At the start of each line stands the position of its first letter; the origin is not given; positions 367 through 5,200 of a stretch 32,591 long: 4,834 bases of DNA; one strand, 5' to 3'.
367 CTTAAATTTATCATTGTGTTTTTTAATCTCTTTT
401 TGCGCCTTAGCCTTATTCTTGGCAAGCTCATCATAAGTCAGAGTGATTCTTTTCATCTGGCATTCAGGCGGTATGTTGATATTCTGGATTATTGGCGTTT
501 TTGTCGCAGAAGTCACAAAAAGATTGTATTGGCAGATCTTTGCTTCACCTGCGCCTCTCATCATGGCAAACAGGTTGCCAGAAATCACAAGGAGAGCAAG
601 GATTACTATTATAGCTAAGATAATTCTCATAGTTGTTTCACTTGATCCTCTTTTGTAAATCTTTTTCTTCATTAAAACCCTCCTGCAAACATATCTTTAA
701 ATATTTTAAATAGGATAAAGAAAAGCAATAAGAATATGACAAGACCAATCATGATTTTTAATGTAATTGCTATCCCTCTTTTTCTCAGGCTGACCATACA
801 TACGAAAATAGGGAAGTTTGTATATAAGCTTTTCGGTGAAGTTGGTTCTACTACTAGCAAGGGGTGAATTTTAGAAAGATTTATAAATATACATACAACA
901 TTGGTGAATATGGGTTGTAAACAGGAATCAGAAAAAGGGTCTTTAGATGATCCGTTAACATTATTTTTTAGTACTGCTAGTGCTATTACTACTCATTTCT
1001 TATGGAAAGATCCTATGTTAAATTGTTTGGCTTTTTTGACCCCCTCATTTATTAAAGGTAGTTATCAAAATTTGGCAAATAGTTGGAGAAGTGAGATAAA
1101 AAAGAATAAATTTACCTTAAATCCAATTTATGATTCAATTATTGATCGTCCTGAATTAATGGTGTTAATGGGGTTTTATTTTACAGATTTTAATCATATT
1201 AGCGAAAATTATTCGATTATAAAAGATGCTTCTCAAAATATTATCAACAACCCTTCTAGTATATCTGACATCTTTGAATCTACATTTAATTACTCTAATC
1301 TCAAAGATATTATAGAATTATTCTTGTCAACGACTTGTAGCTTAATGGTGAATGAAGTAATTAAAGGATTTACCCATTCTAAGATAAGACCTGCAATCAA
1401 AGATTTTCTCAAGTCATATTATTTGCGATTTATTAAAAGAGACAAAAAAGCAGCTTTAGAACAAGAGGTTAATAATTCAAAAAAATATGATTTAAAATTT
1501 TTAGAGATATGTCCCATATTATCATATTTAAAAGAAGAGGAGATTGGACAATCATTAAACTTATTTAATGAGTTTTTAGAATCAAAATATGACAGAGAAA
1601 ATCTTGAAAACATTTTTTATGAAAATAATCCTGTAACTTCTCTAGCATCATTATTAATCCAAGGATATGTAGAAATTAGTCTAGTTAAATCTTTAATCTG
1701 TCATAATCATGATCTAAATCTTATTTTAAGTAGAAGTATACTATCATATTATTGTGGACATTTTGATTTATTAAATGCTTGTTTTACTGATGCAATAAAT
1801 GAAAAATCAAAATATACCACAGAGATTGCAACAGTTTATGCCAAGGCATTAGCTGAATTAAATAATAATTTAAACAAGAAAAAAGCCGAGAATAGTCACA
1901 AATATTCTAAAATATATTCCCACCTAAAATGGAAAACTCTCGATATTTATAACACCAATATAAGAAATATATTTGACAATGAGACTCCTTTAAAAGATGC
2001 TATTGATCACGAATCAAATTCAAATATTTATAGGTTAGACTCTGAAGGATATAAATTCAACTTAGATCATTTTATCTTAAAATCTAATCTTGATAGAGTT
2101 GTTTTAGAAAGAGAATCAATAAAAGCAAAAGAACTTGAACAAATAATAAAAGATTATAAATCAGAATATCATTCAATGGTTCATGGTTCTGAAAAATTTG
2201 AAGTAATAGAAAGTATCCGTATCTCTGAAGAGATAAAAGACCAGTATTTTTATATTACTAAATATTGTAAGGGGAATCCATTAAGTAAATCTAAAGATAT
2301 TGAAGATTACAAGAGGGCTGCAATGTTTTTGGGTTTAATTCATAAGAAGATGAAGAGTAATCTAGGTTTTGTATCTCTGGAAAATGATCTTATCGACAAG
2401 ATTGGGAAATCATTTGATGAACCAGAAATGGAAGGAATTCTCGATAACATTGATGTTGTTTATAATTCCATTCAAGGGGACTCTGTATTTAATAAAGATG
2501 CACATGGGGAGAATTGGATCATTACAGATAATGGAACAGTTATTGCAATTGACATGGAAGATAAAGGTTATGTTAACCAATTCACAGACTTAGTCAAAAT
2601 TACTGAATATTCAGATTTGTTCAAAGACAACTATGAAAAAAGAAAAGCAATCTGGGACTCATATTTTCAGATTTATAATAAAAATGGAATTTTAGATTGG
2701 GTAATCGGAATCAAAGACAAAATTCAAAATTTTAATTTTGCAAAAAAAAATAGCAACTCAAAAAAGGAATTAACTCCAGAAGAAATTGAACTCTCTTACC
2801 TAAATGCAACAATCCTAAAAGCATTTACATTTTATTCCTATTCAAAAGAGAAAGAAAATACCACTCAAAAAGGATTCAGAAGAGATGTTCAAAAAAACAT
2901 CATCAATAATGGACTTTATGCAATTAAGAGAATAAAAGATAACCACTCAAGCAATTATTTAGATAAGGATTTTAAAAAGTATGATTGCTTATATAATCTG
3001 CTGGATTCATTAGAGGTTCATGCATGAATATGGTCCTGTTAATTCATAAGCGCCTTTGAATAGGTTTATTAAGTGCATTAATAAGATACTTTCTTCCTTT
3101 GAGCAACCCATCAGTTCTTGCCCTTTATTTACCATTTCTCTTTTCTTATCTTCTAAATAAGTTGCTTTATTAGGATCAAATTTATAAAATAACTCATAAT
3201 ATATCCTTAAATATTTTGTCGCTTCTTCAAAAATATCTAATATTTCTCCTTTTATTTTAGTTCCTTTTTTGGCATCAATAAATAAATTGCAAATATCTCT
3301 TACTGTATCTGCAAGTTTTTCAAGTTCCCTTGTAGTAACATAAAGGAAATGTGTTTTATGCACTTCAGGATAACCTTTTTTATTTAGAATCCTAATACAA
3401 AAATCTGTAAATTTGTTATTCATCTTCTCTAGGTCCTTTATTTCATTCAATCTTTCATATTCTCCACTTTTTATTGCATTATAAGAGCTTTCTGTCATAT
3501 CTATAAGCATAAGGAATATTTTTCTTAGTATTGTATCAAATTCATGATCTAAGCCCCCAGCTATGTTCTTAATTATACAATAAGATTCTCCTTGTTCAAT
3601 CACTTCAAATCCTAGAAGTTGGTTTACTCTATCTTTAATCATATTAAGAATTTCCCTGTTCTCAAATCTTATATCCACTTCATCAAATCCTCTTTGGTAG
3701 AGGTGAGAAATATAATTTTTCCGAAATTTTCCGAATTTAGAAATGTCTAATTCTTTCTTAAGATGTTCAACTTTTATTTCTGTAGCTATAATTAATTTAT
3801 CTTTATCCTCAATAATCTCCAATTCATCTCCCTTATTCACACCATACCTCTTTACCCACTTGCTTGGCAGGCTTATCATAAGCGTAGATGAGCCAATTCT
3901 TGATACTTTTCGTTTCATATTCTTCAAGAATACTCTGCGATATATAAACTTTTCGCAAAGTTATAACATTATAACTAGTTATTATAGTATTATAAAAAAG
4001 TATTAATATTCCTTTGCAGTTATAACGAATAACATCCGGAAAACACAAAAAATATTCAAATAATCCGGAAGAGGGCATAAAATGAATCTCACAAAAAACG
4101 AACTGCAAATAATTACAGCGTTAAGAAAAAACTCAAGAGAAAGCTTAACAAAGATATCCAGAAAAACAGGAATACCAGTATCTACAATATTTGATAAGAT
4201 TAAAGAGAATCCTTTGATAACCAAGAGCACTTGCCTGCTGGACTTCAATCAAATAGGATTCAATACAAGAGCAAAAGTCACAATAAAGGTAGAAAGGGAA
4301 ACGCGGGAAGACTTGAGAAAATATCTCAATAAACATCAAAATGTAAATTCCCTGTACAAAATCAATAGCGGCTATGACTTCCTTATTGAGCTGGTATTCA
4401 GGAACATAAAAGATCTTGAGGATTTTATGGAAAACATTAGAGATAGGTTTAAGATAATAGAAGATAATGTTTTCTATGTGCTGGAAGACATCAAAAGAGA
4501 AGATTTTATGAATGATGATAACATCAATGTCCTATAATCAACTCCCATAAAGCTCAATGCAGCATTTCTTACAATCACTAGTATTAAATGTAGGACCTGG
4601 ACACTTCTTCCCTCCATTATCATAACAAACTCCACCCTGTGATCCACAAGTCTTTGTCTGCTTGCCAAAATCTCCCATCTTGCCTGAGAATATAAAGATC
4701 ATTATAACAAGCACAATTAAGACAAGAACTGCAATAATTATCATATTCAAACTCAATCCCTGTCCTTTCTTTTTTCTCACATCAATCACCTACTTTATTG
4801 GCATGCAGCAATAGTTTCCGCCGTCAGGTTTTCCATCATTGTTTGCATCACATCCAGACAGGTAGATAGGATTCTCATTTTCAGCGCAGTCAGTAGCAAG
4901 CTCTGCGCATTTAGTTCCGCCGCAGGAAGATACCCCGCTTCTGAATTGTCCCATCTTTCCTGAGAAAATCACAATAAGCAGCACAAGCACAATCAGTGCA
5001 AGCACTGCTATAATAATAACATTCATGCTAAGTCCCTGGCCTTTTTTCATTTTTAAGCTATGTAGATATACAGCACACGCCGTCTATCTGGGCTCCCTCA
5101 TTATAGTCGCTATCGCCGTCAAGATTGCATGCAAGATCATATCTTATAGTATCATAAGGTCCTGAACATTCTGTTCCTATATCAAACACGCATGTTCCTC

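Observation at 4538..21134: Co-oriented pilin-like / giant-adhesin super-locus with no assembly machinery in cis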

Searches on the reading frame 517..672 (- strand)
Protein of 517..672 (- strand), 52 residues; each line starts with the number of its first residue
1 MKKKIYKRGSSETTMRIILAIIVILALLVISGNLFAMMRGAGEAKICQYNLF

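Call 69: search_protein_families(library=pfam, max_evalue=10, proteins=[window:517-672:-])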
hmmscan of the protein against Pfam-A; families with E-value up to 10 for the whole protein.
seq(52 aa): 1 family
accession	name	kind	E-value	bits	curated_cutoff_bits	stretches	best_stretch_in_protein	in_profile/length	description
PF11446.13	DUF2897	-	0.094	13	25.2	1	15-37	1-23/54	Protein of unknown function (DUF2897)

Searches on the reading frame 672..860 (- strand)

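Call 7: search_protein_families(library=pfam, max_evalue=0.01, proteins=[window:672-860:-])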
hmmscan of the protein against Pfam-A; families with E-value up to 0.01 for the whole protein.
window:672-860:- (62 aa): 1 family
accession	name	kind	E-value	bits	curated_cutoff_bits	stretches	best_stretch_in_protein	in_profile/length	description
PF12669.12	FeoB_associated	-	0.008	16.9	27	1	36-59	3-26/44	FeoB-associated Cys-rich membrane protein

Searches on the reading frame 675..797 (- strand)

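Call 69: search_protein_families(library=pfam, max_evalue=10, proteins=[window:675-797:-])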
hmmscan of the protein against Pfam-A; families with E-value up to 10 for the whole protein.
seq(41 aa): 3 families
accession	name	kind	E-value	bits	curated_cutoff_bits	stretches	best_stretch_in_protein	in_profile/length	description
PF12669.12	FeoB_associated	-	0.0021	18.7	27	1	15-39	3-27/44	FeoB-associated Cys-rich membrane protein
PF04835.17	Pox_A9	-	0.056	14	22.8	1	11-35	25-49/53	A9 protein conserved region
PF15106.11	TMEM156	-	1.2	8.8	27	1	10-35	175-200/226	TMEM156 protein family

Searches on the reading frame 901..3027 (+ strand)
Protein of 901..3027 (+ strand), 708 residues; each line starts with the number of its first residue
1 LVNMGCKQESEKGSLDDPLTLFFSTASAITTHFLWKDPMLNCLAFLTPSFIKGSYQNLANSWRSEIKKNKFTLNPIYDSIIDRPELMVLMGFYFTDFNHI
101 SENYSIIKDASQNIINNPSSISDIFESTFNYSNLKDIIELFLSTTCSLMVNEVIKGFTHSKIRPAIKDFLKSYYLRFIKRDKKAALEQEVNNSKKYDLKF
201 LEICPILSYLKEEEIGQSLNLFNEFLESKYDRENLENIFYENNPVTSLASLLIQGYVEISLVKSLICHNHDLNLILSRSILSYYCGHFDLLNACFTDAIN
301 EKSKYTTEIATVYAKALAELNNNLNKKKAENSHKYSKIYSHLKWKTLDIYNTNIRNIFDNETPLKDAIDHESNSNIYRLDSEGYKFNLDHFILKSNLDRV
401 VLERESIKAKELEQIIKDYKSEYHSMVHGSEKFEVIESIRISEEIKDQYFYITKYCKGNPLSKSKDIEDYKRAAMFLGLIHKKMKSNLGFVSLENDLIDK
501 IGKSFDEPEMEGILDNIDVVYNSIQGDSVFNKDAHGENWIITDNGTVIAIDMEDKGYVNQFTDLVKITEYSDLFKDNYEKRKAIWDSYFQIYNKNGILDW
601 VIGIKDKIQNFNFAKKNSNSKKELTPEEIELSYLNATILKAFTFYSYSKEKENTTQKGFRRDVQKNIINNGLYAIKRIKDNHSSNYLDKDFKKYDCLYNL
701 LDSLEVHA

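Call 81: search_protein_families(library=pfam, max_evalue=0.001, proteins=[window:901-3027:+])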
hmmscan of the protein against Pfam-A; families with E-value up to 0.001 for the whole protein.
window:901-3027:+ (708 aa): 0 families

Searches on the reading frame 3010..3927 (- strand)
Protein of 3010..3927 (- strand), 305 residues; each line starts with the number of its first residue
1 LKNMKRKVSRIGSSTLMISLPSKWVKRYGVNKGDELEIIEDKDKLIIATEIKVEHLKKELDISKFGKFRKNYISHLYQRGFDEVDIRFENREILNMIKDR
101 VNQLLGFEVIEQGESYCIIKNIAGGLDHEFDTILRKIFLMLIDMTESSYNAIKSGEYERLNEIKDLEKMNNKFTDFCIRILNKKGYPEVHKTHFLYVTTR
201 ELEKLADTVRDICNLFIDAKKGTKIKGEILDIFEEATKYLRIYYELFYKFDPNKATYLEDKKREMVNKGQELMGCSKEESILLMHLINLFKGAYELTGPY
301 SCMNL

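Call 81: search_protein_families(library=pfam, max_evalue=0.001, proteins=[window:3010-3927:-])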
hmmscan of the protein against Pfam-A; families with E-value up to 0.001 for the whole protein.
window:3010-3927:- (305 aa): 1 family
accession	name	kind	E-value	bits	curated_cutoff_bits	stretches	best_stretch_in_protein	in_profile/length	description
PF04014.23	MazE_antitoxin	-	2.1e-09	37.6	24.7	1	11-47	3-40/48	Antidote-toxin recognition MazE, bacterial antitoxin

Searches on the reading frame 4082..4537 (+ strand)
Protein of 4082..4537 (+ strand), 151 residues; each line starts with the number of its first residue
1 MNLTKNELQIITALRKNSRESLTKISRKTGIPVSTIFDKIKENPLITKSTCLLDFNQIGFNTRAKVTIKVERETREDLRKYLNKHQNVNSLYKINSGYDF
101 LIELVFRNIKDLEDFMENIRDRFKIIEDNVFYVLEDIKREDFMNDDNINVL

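Call 81: search_protein_families(library=pfam, max_evalue=0.001, proteins=[window:4082-4537:+])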
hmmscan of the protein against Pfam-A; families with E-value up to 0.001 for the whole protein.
window:4082-4537:+ (151 aa): 2 families
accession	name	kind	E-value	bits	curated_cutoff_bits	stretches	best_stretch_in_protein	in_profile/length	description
PF01037.27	AsnC_trans_reg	-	3.6e-08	33.6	25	1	66-121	1-58/73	Lrp/AsnC ligand binding domain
PF13412.12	HTH_24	-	7.1e-05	22.7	21.9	1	4-41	2-39/48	Winged helix-turn-helix DNA-binding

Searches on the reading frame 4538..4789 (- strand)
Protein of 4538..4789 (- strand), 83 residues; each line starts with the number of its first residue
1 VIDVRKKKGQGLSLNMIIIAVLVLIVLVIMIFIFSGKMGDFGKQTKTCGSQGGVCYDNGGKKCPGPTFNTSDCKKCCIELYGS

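Call 7: search_protein_families(library=pfam, max_evalue=0.01, proteins=[window:4538-4789:-])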
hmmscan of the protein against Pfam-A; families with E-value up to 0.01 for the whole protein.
window:4538-4789:- (83 aa): 0 families

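Call 17: search_protein_families(library=ncbifam, max_evalue=1, proteins=[window:4538-4789:-])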
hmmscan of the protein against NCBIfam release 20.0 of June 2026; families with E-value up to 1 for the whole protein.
window:4538-4789:- (83 aa): 3 families
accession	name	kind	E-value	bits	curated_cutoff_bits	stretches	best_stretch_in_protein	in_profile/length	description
NF038277.1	accessory_MacP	equivalog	0.056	13.9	45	1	5-34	68-97/98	cell wall synthase accessory phosphoprotein MacP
NF042931.1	SAG1386_EF1546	equivalog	0.16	12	80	1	5-36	22-53/158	SAG1386/EF1546 family surface-associated protein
NF006283.1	PRK08455.1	equivalog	0.16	11.6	187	1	6-35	12-42/182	flagellar basal body-associated protein FliL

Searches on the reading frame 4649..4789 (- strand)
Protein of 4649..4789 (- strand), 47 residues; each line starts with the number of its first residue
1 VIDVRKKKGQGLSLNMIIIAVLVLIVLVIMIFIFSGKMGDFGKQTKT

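Call 69: search_protein_families(library=pfam, max_evalue=10, proteins=[window:4649-4789:-])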
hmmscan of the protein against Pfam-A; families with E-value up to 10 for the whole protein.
seq(47 aa): 7 families
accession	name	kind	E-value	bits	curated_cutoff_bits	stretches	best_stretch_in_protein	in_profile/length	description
PF10717.14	ODV-E18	-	0.0054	17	28.1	1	13-36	25-48/87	Occlusion-derived virus envelope protein ODV-E18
PF12175.13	WSS_VP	-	0.038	13.9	24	1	12-38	7-33/201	White spot syndrome virus structural envelope protein VP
PF05568.16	ASFV_J13L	-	0.21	11.8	23.6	1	15-37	32-55/189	African swine fever virus J13L protein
PF06024.17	Orf78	-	0.28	11.9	29.4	1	7-34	57-84/101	Orf78 (ac78)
PF14575.11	EphA2_TM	-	0.38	11.9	28.9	1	16-37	3-24/74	Ephrin type-A receptor 2 transmembrane domain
PF00957.27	Synaptobrevin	-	0.74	10.1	26.4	1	14-34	68-88/89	Synaptobrevin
PF25305.1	Ig_PDGFR_d4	-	2.8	8.4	27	1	16-33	117-134/140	Platelet-derived growth factor receptor Ig-like domain 4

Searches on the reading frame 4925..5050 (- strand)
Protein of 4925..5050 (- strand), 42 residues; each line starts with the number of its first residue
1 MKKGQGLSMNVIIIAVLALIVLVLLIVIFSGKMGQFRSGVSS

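Call 69: search_protein_families(library=pfam, max_evalue=10, proteins=[window:4925-5050:-])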
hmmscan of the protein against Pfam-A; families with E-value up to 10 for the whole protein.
seq(42 aa): 7 families
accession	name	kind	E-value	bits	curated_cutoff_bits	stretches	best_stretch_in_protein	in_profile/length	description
PF12175.13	WSS_VP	-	0.011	15.7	24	1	2-34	2-34/201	White spot syndrome virus structural envelope protein VP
PF11857.13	DUF3377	-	0.069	13.5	26.5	1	10-30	31-51/72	Domain of unknown function (DUF3377)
PF10717.14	ODV-E18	-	0.19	12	28.1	1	12-30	26-44/87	Occlusion-derived virus envelope protein ODV-E18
PF15102.11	TMEM154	-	0.43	10.8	30.3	1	9-35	64-90/153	TMEM154 protein family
PF05568.16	ASFV_J13L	-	0.77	9.9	23.6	1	9-32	31-55/189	African swine fever virus J13L protein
PF06024.17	Orf78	-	1.6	9.5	29.4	1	7-29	59-82/101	Orf78 (ac78)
PF12669.12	FeoB_associated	-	2.7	8.8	27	1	10-29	2-21/44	FeoB-associated Cys-rich membrane protein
